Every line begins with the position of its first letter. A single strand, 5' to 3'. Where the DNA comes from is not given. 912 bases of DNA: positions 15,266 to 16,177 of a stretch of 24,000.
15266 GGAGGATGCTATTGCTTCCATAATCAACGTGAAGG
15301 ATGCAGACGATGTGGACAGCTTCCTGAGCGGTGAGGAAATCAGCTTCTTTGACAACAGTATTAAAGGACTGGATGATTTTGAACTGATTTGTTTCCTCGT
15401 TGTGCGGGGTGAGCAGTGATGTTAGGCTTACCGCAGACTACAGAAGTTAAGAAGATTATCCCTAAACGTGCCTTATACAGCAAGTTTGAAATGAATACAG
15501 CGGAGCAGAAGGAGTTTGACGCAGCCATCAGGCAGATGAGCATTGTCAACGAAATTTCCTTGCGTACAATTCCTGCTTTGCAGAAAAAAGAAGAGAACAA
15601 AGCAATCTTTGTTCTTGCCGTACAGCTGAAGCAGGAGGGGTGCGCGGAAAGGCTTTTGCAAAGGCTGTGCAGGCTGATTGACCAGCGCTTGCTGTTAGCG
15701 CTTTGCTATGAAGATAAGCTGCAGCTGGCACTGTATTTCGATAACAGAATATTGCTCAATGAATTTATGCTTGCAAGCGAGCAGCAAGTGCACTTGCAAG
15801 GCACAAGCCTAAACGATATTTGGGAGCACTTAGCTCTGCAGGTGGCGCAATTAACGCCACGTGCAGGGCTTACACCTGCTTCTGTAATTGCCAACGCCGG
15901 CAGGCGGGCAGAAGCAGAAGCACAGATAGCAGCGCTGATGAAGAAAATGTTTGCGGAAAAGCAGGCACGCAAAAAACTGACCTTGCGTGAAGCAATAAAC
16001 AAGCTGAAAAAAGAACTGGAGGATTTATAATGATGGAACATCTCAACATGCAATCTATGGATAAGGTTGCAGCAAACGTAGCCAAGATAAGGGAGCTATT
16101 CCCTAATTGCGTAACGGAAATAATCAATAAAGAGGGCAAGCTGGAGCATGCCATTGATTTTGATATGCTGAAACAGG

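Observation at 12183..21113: Four translationally coupled genes join an SNF2/PLD-like helicase and a DUF4391-like protein to a complete Type III Mod/Res pair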

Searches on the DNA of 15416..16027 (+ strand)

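Call 88: search_dna_similar(query=L093:3234-7232:+, collection=ecoli_genomes, mode=distant, max_rows=40, rows=spread)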
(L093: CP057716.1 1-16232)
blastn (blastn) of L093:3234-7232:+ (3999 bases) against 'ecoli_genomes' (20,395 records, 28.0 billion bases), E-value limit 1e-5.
Records with a match: 68; places in all: 68; records where one place covers at least 80% of the query: 10.
Genomes with a match: 68 of 5426; with a place that covers at least 80% of the query: 10. Places per genome that has any: lowest 1, median 1, highest 1. On chromosomes: 59 places; on plasmids: 9.
Best place of each record, by identity: 95-99% 10; 60-80% 58.
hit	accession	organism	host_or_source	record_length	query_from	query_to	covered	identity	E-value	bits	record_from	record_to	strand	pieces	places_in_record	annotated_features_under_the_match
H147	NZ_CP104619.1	Escherichia coli strain AHM9C68I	chicken feces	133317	1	3999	100%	99.0%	0e+0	7028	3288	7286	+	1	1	helicase-related protein | DUF4391 domain-containing protein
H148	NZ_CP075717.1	Escherichia coli strain CPww7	Sus scrofa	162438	1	3997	100%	98.8%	0e+0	6992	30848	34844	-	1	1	helicase-related protein | DUF4391 domain-containing protein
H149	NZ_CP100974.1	Escherichia coli strain ET300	Hoplobatrachus rugulosus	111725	1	3999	100%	98.6%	0e+0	6955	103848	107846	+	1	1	helicase-related protein | DUF4391 domain-containing protein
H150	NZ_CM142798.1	Escherichia coli strain GPEC996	chicken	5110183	1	3999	100%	98.4%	0e+0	6928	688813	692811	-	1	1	helicase-related protein | DUF4391 domain-containing protein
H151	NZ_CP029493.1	Escherichia coli strain HS30-1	Homo sapiens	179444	1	3999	100%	97.6%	0e+0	6784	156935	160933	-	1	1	helicase-related protein | DUF4391 domain-containing protein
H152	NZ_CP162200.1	Escherichia coli strain STK39-3-E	Coriander, import product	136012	1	3999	100%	97.6%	0e+0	6784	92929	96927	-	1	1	helicase-related protein | DUF4391 domain-containing protein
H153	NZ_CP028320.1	Escherichia coli O18:H1 strain CFSAN067215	Homo sapiens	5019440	1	2978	61%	68.4%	4e-171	880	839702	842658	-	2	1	helicase-related protein | helix-turn-helix transcriptional regulator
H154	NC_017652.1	Escherichia coli str. 'clone D i14' strain clone D i14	-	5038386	1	2978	61%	68.3%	5e-170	876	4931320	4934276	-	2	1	helicase-related protein | helix-turn-helix transcriptional regulator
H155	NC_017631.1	Escherichia coli ABU 83972 strain ABU 83972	Homo sapiens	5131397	1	2978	61%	68.3%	5e-170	876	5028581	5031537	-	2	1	helicase-related protein | helix-turn-helix transcriptional regulator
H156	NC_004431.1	Escherichia coli CFT073 strain CFT073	-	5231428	1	2978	61%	68.3%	5e-170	876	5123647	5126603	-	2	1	helicase-related protein | helix-turn-helix transcriptional regulator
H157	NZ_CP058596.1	Escherichia coli strain UPEC_U013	Homo sapiens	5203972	1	2978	61%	68.3%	5e-170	876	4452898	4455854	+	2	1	helicase-related protein | helix-turn-helix transcriptional regulator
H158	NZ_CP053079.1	Escherichia coli strain K56-43-un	Homo sapiens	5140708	1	2978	61%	68.3%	5e-170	876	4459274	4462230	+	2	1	helicase-related protein | helix-turn-helix transcriptional regulator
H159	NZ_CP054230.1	Escherichia coli strain EcPF14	Homo sapiens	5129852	1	2978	61%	68.3%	5e-170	876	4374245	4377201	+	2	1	helicase-related protein | helix-turn-helix transcriptional regulator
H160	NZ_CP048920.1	Escherichia coli strain SCU-101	Homo sapiens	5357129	1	2978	61%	68.3%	5e-170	876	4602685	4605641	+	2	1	helicase-related protein | helix-turn-helix transcriptional regulator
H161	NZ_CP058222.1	Escherichia coli strain CFT073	Homo sapiens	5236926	1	2978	61%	68.3%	5e-170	876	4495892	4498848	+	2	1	helicase-related protein | helix-turn-helix transcriptional regulator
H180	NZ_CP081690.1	Escherichia coli strain 0H25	-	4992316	1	2864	57%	69.3%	4e-178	910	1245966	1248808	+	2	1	helicase-related protein | helix-turn-helix transcriptional regulator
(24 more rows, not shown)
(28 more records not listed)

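Call 89: get_annotated_region(hit=H156, flank=9000)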
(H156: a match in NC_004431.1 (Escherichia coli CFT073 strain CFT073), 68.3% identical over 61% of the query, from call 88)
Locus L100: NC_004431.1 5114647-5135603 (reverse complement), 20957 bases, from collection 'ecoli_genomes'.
description: Escherichia coli CFT073, complete sequence
organism: Escherichia coli CFT073 strain CFT073 (NCBI taxid 199310)
replicon: chromosome; assembly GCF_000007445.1
host: -; source: -; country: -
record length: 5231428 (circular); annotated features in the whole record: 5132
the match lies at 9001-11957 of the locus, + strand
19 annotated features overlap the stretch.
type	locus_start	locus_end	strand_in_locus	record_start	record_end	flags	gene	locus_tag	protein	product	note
CDS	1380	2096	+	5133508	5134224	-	nanC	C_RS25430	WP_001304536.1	N-acetylneuraminic acid outer membrane channel NanC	-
CDS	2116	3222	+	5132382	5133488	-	nanM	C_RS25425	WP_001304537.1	N-acetylneuraminate epimerase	-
CDS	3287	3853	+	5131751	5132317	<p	-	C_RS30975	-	sialate O-acetylesterase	incomplete; partial in the middle of a contig; missing C-terminus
CDS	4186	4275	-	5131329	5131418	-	-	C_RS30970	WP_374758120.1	hypothetical protein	-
CDS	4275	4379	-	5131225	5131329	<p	-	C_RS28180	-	HNH endonuclease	incomplete; partial in the middle of a contig; missing N-terminus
CDS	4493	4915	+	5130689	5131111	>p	-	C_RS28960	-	phosphorothioated DNA-binding restriction endonuclease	incomplete; partial in the middle of a contig; missing N-terminus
CDS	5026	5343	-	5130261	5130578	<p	-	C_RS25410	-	hypothetical protein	incomplete; partial in the middle of a contig; missing N-terminus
CDS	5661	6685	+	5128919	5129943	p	-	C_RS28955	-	IS630-like element ISEc40 family transposase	frameshifted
CDS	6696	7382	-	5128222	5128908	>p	-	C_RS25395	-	hypothetical protein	incomplete; partial in the middle of a contig; missing C-terminus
CDS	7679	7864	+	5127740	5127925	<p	-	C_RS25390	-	BrxA family protein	incomplete; partial in the middle of a contig; missing C-terminus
CDS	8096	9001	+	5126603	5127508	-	-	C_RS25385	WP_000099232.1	helix-turn-helix transcriptional regulator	-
CDS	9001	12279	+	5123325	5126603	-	-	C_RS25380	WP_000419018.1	helicase-related protein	-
CDS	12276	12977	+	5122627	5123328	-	-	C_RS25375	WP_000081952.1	DUF4391 domain-containing protein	-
CDS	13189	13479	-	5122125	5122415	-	-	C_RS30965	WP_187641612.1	hypothetical protein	-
CDS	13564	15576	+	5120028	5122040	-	-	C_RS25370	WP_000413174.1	site-specific DNA-methyltransferase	-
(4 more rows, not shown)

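Call 90: get_annotated_region(hit=H180, flank=9000)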
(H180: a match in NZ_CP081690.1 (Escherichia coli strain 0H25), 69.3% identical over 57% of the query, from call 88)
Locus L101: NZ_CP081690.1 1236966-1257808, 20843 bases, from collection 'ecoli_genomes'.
description: Escherichia coli strain 0H25 chromosome, complete genome
organism: Escherichia coli strain 0H25 (NCBI taxid 562)
replicon: chromosome; assembly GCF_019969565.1
host: -; source: -; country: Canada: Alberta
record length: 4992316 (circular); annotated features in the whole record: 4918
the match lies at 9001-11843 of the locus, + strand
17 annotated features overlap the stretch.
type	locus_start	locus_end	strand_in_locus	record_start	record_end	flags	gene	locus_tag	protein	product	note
CDS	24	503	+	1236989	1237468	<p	-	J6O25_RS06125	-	IS3 family transposase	incomplete; partial in the middle of a contig; missing N-terminus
CDS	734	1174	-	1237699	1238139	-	-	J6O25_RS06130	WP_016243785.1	hypothetical protein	-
CDS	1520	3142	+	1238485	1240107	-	-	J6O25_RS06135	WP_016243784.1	hypothetical protein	-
CDS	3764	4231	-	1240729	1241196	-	yfjT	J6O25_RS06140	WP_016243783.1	protein YfjT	-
CDS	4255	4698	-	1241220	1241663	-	-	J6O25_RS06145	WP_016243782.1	YfjS/YafY family lipoprotein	-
CDS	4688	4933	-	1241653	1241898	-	ypjK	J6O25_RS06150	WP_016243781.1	protein YpjK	-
CDS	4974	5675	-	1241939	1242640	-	-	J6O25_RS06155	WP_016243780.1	WYL domain-containing protein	-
CDS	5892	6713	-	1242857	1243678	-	-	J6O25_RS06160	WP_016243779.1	DUF932 domain-containing protein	-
CDS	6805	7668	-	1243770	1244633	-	-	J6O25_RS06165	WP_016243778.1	GTPase family protein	-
CDS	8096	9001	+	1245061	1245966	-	-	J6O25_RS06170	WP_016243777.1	helix-turn-helix transcriptional regulator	-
CDS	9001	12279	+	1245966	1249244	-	-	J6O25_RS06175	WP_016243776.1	helicase-related protein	-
CDS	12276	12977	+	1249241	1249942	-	-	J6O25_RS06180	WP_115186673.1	DUF4391 domain-containing protein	-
CDS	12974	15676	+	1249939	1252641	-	-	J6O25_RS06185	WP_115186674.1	ATP-binding domain-containing protein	-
CDS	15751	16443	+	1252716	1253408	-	-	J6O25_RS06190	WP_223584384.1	DNA methyltransferase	-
CDS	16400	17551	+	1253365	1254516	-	-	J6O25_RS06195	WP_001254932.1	IS30-like element IS30 family transposase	-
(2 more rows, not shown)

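Call 91: search_dna_similar(query=L100:9001-12977:+, collection=ecoli_genomes, mode=distant, max_rows=60, rows=spread)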
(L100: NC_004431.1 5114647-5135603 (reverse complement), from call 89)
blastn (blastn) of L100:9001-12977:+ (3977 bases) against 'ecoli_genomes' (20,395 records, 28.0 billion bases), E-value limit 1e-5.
Records with a match: 88; places in all: 88; records where one place covers at least 80% of the query: 54.
Genomes with a match: 88 of 5426; with a place that covers at least 80% of the query: 54. Places per genome that has any: lowest 1, median 1, highest 1. On chromosomes: 79 places; on plasmids: 9.
Best place of each record, by identity: >=99% 44; 90-95% 10; 60-80% 34.
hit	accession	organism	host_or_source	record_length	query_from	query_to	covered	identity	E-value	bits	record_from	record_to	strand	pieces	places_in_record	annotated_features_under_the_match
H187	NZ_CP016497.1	Escherichia coli strain UPEC 26-1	Homo sapiens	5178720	1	3977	100%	100.0%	0e+0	7173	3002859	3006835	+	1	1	helicase-related protein | DUF4391 domain-containing protein | helix-turn-helix transcriptional regulator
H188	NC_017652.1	Escherichia coli str. 'clone D i14' strain clone D i14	-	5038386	1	3977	100%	100.0%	0e+0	7173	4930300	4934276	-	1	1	helicase-related protein | DUF4391 domain-containing protein | helix-turn-helix transcriptional regulator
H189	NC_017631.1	Escherichia coli ABU 83972 strain ABU 83972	Homo sapiens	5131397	1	3977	100%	100.0%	0e+0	7173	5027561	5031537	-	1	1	helicase-related protein | DUF4391 domain-containing protein | helix-turn-helix transcriptional regulator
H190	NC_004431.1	Escherichia coli CFT073 strain CFT073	-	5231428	1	3977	100%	100.0%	0e+0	7173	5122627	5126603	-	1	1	helicase-related protein | DUF4391 domain-containing protein | helix-turn-helix transcriptional regulator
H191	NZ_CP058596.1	Escherichia coli strain UPEC_U013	Homo sapiens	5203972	1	3977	100%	100.0%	0e+0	7173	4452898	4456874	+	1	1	helicase-related protein | DUF4391 domain-containing protein | helix-turn-helix transcriptional regulator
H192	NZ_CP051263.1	Escherichia coli CFT073 strain CFT073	missing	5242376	1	3977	100%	100.0%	0e+0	7173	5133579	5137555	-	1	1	helicase-related protein | DUF4391 domain-containing protein | helix-turn-helix transcriptional regulator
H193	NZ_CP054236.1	Escherichia coli strain EcPF5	Homo sapiens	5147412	1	3977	100%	100.0%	0e+0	7173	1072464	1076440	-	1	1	helicase-related protein | DUF4391 domain-containing protein | helix-turn-helix transcriptional regulator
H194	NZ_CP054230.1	Escherichia coli strain EcPF14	Homo sapiens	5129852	1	3977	100%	100.0%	0e+0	7173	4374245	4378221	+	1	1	helicase-related protein | DUF4391 domain-containing protein | helix-turn-helix transcriptional regulator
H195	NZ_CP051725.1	Escherichia coli strain SCU-112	Homo sapiens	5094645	1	3977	100%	100.0%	0e+0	7173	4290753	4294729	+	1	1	helicase-related protein | DUF4391 domain-containing protein | helix-turn-helix transcriptional regulator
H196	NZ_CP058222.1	Escherichia coli strain CFT073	Homo sapiens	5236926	1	3977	100%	100.0%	0e+0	7173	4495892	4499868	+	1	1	helicase-related protein | DUF4391 domain-containing protein | helix-turn-helix transcriptional regulator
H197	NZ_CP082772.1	Escherichia coli O2:H1 strain HM670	Homo sapiens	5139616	1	3977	100%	100.0%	0e+0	7173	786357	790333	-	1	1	helicase-related protein | DUF4391 domain-containing protein | helix-turn-helix transcriptional regulator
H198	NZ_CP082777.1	Escherichia coli O25:H1 strain CU39ES-1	Homo sapiens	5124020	1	3977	100%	100.0%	0e+0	7173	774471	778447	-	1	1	helicase-related protein | DUF4391 domain-containing protein | helix-turn-helix transcriptional regulator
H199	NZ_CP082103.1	Escherichia coli strain MS15046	Homo sapiens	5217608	1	3977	100%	100.0%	0e+0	7173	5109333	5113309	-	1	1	helicase-related protein | DUF4391 domain-containing protein | helix-turn-helix transcriptional regulator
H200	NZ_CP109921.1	Escherichia coli O2:K2:H1 strain C 237-04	Homo sapiens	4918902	1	3977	100%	100.0%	0e+0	7173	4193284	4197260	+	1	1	helicase-related protein | DUF4391 domain-containing protein | helix-turn-helix transcriptional regulator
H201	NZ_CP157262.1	Escherichia coli strain GABEEC132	Homo sapiens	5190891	1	3977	100%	100.0%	0e+0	7173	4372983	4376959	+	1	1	SNF2-related protein | DUF4391 domain-containing protein | YafY family protein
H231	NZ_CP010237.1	Escherichia coli strain S43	not applicable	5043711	718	2781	23%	68.6%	2e-41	306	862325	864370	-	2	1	helicase-related protein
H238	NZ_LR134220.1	Escherichia coli strain NCTC11121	missing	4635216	718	2579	20%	71.4%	4e-45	381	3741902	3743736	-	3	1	helicase-related protein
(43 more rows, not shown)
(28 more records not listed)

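Call 92: get_annotated_region(hit=H238, flank=8000)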
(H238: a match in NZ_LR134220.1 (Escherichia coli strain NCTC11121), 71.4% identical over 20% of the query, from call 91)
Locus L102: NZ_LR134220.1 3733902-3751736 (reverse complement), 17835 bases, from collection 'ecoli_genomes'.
description: Escherichia coli strain NCTC11121 chromosome 1, complete sequence
organism: Escherichia coli strain NCTC11121 (NCBI taxid 562)
replicon: chromosome; assembly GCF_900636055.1
host: missing; source: not available: to be reported later; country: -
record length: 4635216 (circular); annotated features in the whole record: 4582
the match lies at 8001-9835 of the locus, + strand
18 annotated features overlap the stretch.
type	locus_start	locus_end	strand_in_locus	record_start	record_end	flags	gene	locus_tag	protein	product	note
CDS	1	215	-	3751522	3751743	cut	-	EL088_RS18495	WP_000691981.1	DUF987 domain-containing protein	-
CDS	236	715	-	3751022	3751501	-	radC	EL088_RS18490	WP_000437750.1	RadC family protein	-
CDS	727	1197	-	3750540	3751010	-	-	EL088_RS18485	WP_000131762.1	antirestriction protein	-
CDS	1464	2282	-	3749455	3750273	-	-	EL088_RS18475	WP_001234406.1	DUF932 domain-containing protein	-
CDS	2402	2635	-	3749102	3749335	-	-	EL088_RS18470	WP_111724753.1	DUF905 domain-containing protein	-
CDS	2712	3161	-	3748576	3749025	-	-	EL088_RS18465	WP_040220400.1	IrmA family protein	-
CDS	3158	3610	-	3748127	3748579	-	-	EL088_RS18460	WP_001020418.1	YfjS/YafY family lipoprotein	-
CDS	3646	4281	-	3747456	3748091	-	-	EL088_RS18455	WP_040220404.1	hypothetical protein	-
CDS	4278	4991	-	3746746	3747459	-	-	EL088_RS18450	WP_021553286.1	helix-turn-helix transcriptional regulator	-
CDS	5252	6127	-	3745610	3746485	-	-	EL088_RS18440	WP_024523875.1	GTPase family protein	-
CDS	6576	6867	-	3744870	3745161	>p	-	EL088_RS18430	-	group II intron reverse transcriptase/maturase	frameshifted; incomplete; partial in the middle of a contig; missing C-terminus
CDS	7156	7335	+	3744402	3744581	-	-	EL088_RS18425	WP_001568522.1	helix-turn-helix domain-containing protein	-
CDS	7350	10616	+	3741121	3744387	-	-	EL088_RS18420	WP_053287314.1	helicase-related protein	-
CDS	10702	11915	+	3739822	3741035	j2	-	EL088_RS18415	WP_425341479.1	IS3 family transposase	programmed frameshift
sequence_feature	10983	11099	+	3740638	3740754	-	-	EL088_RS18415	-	-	AL1L pseudoknot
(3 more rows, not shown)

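Call 93: get_annotated_region(hit=H231, flank=8000)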
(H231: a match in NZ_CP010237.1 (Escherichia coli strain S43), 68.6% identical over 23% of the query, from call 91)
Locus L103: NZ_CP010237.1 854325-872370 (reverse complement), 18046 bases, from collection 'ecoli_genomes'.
description: Escherichia coli strain S43 chromosome, complete genome
organism: Escherichia coli strain S43 (NCBI taxid 562)
replicon: chromosome; assembly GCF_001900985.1
host: not applicable; source: -; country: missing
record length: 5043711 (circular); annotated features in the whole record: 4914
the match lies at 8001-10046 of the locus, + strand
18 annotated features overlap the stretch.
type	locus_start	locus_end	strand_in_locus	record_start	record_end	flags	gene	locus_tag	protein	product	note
CDS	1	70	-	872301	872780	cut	radC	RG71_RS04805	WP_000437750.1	RadC family protein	-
CDS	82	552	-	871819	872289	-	-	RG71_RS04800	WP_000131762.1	antirestriction protein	-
CDS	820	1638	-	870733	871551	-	-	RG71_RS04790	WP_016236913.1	DUF932 domain-containing protein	-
CDS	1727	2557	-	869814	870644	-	-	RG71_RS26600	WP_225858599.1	hypothetical protein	-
CDS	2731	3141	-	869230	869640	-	-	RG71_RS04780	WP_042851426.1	hypothetical protein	-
CDS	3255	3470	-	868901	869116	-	-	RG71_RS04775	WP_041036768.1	hypothetical protein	-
CDS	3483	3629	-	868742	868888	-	-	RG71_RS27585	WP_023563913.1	hypothetical protein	-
CDS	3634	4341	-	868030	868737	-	-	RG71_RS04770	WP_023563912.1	helix-turn-helix transcriptional regulator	-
CDS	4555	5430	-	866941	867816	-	-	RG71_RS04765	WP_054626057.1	GTPase family protein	-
CDS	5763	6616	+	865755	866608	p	-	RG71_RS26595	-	IS5 family transposase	frameshifted; internal stop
CDS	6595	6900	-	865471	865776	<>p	-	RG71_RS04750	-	IS110 family transposase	frameshifted; internal stop; incomplete; partial in the middle of a contig; missing N-terminus and C-terminus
CDS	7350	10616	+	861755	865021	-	-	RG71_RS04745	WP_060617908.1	helicase-related protein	-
CDS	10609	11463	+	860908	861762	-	-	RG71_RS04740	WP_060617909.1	DUF4391 domain-containing protein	-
CDS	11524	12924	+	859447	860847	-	-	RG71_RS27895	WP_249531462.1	site-specific DNA-methyltransferase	-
CDS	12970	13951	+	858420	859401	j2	-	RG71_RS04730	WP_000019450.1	IS5-like element ISKpn26 family transposase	programmed frameshift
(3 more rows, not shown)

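Call 95: search_dna_similar(query=L102:7350-10616:+, collection=ecoli_genomes, mode=near, max_rows=60)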
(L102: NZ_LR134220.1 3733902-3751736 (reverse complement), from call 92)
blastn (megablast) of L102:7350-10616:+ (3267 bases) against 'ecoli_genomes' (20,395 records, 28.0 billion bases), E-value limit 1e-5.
Records with a match: 25; places in all: 25; records where one place covers at least 80% of the query: 23.
Genomes with a match: 25 of 5426; with a place that covers at least 80% of the query: 23. Places per genome that has any: lowest 1, median 1, highest 1. On chromosomes: 25 places; on plasmids: 0.
Best place of each record, by identity: >=99% 15; 95-99% 10.
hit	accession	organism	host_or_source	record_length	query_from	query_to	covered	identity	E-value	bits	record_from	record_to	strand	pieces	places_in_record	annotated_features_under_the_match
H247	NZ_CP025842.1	Escherichia coli strain 720632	Homo sapiens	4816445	1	3267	100%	100.0%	0e+0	6034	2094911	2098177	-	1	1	helicase-related protein | DUF4391 domain-containing protein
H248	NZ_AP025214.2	Escherichia coli strain 2017.09.02CC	Homo sapiens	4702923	1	3267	100%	100.0%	0e+0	6034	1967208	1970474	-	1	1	helicase-related protein | DUF4391 domain-containing protein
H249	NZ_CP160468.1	Escherichia coli strain PEC1009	Wild bird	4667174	1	3267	100%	100.0%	0e+0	6034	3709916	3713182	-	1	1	helicase-related protein | DUF4391 domain-containing protein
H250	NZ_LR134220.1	Escherichia coli strain NCTC11121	missing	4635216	1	3267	100%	100.0%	0e+0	6034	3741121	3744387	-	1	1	helicase-related protein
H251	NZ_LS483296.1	Escherichia coli strain NCTC9966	missing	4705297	1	3267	100%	100.0%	0e+0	6034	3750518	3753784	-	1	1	helicase-related protein | DUF4391 domain-containing protein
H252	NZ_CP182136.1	Escherichia coli strain RX24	rabbit farm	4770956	1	3267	100%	100.0%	0e+0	6028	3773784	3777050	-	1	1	helicase-related protein | DUF4391 domain-containing protein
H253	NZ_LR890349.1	Escherichia coli strain MSB1_9D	Homo sapiens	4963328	1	3267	100%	100.0%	0e+0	6028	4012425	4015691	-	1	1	helicase-related protein | DUF4391 domain-containing protein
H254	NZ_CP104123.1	Escherichia coli strain USDA-ARS-USMARC-49610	Bos taurus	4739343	1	3267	100%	99.9%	0e+0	6023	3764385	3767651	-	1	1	helicase-related protein | DUF4391 domain-containing protein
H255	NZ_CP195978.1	Escherichia coli strain I4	Raw wastewater influent sample from the ...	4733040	1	3267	100%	99.9%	0e+0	6023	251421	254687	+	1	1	helicase-related protein | DUF4391 domain-containing protein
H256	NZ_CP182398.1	Escherichia coli strain EC6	pig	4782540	1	3267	100%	99.9%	0e+0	6023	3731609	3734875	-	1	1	helicase-related protein | DUF4391 domain-containing protein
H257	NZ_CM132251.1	Escherichia coli strain 21AR0133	Homo sapiens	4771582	1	3267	100%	99.8%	0e+0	6006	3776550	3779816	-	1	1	helicase-related protein | DUF4391 domain-containing protein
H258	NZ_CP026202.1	Escherichia coli strain ECONIH5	-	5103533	1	3267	100%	99.2%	0e+0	5884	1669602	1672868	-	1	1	helicase-related protein | DUF4391 domain-containing protein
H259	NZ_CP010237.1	Escherichia coli strain S43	not applicable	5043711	1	3267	100%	99.2%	0e+0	5884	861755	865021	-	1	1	helicase-related protein | DUF4391 domain-containing protein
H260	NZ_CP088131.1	Escherichia coli strain 81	Homo sapiens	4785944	1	3267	100%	99.2%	0e+0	5884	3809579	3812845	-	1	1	helicase-related protein | DUF4391 domain-containing protein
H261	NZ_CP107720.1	Escherichia coli strain 2021CK-01361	Homo sapiens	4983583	1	3267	100%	99.1%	0e+0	5879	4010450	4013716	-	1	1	helicase-related protein | DUF4391 domain-containing protein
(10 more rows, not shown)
